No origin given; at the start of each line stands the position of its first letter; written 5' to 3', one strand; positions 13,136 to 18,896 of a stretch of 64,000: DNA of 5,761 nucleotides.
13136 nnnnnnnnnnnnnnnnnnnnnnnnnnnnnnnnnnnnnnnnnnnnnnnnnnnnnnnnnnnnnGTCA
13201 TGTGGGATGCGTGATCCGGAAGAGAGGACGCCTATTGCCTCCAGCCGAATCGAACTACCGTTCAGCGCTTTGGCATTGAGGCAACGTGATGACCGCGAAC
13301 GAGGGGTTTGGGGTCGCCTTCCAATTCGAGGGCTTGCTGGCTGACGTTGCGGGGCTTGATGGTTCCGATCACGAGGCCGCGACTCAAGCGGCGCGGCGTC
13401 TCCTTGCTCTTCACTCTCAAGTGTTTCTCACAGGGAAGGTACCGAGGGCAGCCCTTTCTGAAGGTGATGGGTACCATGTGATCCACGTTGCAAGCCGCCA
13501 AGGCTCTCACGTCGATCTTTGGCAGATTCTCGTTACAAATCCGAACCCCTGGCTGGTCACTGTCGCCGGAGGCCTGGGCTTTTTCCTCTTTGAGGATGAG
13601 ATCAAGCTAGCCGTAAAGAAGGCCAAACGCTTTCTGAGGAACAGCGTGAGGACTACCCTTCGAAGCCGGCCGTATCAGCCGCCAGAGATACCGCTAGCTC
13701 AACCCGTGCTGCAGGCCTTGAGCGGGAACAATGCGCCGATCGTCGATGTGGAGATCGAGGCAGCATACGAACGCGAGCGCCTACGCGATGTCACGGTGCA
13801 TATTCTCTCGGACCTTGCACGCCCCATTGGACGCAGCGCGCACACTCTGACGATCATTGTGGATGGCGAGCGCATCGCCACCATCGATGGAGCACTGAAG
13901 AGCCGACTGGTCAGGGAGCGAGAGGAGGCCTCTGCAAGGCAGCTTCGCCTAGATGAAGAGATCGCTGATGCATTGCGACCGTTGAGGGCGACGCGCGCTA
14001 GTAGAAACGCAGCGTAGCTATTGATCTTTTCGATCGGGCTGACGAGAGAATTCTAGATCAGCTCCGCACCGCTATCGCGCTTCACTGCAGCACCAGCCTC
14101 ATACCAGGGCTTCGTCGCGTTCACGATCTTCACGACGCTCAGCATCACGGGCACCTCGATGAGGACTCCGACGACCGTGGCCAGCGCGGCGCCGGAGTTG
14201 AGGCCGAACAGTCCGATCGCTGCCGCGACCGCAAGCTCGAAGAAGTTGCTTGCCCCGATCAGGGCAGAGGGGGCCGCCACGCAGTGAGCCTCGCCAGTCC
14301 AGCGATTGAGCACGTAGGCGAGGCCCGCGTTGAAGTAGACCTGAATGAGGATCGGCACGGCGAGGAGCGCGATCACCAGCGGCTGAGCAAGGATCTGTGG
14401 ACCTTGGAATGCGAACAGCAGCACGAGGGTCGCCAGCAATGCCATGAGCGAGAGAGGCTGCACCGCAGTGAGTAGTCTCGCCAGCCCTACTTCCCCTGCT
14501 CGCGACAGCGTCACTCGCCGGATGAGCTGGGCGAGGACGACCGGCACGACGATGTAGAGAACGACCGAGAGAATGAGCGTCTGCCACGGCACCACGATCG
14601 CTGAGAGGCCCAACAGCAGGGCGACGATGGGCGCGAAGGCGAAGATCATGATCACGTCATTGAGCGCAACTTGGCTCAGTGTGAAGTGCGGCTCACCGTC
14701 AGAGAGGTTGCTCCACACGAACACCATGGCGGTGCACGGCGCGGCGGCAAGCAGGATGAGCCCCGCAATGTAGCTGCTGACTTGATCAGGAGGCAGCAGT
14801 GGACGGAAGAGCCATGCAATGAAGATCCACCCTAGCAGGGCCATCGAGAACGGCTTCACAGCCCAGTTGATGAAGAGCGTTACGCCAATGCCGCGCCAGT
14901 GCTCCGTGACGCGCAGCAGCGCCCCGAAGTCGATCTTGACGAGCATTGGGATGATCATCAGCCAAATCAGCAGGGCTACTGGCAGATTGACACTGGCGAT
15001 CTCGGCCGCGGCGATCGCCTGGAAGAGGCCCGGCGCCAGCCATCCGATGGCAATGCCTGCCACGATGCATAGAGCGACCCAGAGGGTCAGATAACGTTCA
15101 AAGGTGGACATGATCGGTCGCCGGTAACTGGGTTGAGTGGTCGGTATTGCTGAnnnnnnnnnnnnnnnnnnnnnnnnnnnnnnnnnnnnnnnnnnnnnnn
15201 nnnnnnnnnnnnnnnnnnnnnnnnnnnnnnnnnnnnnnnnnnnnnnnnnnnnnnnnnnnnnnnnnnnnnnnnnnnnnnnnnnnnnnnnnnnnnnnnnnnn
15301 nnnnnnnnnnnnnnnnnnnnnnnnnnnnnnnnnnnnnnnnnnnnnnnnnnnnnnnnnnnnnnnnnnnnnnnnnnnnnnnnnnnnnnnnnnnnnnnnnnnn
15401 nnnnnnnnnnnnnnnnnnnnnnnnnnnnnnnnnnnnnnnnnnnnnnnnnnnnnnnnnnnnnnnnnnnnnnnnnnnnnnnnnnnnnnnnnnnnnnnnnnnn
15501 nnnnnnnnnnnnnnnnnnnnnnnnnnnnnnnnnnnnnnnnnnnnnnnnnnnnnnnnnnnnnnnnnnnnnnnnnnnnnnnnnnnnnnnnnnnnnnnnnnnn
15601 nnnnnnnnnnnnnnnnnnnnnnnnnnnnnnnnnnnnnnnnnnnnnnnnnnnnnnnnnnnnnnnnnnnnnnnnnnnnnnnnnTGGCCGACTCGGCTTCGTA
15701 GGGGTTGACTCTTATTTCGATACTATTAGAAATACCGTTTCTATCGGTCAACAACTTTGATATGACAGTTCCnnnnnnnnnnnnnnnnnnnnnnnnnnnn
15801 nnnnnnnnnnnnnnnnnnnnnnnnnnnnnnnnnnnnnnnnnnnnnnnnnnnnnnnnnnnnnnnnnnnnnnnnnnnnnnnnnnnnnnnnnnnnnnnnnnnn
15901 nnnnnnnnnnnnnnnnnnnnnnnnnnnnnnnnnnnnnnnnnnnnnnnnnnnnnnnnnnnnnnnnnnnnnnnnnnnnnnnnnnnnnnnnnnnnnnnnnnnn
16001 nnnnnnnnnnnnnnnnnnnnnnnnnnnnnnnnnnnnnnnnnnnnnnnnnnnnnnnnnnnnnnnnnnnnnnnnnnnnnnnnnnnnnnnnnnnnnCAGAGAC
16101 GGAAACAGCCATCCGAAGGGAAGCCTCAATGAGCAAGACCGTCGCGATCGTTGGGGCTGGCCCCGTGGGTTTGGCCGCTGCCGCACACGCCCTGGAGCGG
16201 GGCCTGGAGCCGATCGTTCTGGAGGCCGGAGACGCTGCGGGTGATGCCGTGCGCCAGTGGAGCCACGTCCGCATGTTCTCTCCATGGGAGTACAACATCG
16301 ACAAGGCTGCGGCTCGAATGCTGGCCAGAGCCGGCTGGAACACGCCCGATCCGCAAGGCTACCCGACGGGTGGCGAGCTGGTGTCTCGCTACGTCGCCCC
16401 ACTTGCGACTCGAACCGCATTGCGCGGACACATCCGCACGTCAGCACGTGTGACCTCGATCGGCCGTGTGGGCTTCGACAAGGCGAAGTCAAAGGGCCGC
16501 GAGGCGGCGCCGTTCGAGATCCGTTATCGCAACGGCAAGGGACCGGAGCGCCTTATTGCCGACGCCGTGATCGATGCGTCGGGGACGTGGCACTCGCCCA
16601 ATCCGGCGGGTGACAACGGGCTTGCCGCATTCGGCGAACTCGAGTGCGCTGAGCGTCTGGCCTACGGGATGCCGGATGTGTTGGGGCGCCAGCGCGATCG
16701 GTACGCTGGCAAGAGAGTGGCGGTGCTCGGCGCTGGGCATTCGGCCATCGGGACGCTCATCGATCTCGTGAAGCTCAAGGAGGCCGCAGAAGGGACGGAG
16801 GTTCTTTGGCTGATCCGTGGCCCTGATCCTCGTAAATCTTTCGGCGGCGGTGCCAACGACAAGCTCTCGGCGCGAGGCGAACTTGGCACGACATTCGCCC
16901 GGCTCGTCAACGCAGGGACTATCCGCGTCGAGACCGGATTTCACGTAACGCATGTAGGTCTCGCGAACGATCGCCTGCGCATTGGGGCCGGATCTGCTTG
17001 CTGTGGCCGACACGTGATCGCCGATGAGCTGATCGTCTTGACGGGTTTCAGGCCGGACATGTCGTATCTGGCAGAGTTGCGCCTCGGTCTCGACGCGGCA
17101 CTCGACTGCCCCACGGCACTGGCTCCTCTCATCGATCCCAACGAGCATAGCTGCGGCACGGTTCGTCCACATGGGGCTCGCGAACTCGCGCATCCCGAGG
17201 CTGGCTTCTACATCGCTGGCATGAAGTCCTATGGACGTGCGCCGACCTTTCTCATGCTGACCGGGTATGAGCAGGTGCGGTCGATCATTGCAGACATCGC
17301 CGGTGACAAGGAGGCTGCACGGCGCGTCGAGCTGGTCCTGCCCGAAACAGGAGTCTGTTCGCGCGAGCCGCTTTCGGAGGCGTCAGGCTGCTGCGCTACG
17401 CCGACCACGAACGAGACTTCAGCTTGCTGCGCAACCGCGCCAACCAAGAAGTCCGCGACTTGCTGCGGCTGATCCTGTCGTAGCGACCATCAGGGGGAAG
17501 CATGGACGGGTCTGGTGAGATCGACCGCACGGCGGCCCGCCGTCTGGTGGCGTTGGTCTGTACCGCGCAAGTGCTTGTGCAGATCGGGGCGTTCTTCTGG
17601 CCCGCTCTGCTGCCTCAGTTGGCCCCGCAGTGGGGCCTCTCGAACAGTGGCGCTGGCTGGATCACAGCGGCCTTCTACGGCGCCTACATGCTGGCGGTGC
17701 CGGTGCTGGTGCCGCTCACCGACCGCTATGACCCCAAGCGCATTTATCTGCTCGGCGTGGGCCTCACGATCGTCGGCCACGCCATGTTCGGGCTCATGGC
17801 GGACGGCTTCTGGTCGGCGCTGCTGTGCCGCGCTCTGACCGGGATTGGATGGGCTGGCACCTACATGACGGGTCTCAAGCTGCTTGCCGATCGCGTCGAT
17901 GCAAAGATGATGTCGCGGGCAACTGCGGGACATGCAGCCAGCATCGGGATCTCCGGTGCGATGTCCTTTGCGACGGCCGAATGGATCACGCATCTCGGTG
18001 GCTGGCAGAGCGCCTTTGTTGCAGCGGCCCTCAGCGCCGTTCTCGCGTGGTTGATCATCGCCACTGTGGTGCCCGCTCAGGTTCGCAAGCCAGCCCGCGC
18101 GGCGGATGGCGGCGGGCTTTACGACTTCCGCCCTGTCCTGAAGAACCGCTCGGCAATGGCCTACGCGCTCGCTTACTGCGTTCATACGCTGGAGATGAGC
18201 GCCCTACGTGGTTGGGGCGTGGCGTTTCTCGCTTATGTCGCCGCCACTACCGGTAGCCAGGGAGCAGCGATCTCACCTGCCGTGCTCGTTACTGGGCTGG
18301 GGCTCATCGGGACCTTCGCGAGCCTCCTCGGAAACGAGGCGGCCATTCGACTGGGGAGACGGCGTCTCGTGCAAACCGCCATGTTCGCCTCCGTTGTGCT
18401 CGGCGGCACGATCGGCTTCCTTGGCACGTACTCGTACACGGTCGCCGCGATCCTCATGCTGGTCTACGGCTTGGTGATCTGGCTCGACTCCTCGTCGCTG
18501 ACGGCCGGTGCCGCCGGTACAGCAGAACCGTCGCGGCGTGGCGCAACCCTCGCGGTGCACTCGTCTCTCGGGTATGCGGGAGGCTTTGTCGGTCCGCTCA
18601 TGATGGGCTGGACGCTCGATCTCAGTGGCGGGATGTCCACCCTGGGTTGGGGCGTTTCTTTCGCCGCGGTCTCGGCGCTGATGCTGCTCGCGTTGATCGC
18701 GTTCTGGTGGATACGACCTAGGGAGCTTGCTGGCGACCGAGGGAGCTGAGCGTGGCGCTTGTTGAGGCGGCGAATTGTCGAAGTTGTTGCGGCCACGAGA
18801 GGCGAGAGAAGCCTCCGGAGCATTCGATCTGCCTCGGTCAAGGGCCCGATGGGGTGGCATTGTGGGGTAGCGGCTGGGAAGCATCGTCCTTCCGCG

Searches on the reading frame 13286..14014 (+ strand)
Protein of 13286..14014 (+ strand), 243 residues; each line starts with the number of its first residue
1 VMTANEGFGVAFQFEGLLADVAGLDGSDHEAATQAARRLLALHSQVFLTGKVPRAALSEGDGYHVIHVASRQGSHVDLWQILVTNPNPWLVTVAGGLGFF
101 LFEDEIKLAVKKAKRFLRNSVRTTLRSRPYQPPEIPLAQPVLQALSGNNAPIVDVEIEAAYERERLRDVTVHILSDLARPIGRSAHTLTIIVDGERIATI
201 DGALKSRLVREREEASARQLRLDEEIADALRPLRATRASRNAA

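Call 4: search_protein_families(library=pfam, proteins=[window:13286-14014:+], max_evalue=1)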
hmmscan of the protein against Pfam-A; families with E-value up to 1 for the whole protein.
window:13286-14014:+ (243 aa): 1 family
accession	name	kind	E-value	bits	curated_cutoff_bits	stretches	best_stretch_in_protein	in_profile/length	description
PF25678.1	DUF7946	-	0.022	15.3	27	1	176-205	149-179/183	Domain of unknown function (DUF7946)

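Call 5: search_protein_families(library=padloc, proteins=[window:13286-14014:+], max_evalue=1)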
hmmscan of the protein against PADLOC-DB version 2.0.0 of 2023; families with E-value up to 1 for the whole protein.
window:13286-14014:+ (243 aa): 0 families

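Call 6: search_protein_families(library=ncbifam, proteins=[window:13286-14014:+], max_evalue=1)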
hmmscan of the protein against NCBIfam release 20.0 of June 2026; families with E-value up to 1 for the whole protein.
window:13286-14014:+ (243 aa): 1 family
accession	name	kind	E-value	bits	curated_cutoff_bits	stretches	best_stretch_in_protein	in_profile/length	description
TIGR02477.1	PFKA_PPi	equivalog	0.2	10.1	587.95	1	48-91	225-268/539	diphosphate--fructose-6-phosphate 1-phosphotransferase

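Call 67: search_dna_similar(query=window:13286-14014:+, collection=plasmids, mode=protein, max_evalue=0.001)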
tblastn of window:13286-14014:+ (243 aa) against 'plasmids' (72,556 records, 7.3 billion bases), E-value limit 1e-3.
No match.

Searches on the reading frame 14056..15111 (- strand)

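Call 62: search_protein_families(library=pfam, proteins=[window:14056-15111:-], max_evalue=0.00001)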
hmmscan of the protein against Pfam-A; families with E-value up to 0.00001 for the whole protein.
window:14056-15111:- (352 aa): 1 family
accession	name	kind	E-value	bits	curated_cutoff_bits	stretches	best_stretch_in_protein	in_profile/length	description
PF01758.21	SBF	-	1.1e-29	104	24.3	1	47-242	2-190/191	Sodium Bile acid symporter family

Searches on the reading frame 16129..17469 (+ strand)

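Call 62: search_protein_families(library=pfam, proteins=[window:16129-17469:+], max_evalue=0.00001)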
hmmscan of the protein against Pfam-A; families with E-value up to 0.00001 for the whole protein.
window:16129-17469:+ (447 aa): 3 families
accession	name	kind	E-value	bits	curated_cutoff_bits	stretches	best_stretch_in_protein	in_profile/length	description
PF13738.12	Pyr_redox_3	-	8.6e-15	55.2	30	1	7-316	2-276/305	Pyridine nucleotide-disulphide oxidoreductase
PF07992.20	Pyr_redox_2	-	5.7e-07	29.7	26.1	1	4-318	2-248/291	Pyridine nucleotide-disulphide oxidoreductase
PF01266.30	DAO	-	2.6e-06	27.7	27.9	1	5-65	2-64/353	FAD dependent oxidoreductase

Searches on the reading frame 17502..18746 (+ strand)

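Call 62: search_protein_families(library=pfam, proteins=[window:17502-18746:+], max_evalue=0.00001)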
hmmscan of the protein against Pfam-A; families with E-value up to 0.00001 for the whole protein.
window:17502-18746:+ (415 aa): 1 family
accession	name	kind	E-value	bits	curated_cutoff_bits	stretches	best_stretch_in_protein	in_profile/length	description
PF07690.21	MFS_1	-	7.2e-30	104.5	33.4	1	22-325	4-307/347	Major Facilitator Superfamily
